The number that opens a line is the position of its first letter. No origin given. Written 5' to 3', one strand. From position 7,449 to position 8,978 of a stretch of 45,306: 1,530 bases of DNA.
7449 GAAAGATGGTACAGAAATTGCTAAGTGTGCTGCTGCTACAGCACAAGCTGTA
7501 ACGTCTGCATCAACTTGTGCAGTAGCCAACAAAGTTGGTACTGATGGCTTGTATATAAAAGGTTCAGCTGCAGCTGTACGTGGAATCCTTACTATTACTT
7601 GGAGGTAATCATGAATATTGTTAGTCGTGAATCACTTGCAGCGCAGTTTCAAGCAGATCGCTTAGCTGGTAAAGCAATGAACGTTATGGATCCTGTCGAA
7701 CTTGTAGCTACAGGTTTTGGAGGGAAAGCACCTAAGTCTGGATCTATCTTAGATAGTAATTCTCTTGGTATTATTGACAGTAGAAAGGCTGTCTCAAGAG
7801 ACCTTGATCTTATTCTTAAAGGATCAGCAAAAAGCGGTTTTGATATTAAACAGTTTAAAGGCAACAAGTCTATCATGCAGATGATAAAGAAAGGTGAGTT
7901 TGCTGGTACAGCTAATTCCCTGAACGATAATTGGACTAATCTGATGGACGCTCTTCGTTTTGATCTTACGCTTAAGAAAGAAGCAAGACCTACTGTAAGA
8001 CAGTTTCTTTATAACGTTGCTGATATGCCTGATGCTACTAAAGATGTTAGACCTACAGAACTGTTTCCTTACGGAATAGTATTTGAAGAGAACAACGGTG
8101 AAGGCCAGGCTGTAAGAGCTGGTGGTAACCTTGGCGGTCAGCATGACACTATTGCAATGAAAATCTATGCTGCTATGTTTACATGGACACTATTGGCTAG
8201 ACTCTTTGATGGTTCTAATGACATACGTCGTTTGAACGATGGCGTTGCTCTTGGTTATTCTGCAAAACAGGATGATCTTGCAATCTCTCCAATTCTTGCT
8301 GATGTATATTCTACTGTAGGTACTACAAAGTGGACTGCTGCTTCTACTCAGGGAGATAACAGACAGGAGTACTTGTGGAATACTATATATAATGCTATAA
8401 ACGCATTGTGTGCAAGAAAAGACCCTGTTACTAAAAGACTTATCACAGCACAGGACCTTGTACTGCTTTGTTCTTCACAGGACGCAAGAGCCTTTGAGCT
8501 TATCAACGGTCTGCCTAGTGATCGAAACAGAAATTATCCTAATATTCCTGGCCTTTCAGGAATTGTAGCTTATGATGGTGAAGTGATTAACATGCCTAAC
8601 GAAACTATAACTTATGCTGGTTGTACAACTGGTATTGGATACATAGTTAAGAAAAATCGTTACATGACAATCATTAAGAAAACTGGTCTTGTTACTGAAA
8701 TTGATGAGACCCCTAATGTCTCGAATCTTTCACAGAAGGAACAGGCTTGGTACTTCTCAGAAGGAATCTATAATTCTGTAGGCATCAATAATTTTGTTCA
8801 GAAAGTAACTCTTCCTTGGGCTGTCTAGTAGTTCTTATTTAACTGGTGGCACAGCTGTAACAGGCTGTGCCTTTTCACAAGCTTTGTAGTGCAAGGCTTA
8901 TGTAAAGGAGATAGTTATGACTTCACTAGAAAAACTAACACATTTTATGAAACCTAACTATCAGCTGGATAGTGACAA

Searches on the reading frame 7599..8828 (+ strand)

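Call 18: search_protein_families(library=phrogs, max_evalue=0.001, proteins=[window:7599-8828:+])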
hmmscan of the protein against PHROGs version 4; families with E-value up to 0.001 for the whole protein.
window:7599-8828:+ (409 aa): 1 family
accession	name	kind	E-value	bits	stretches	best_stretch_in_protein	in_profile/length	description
phrog_3116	-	unknown function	4.6e-19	69.6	1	106-405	59-344/345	-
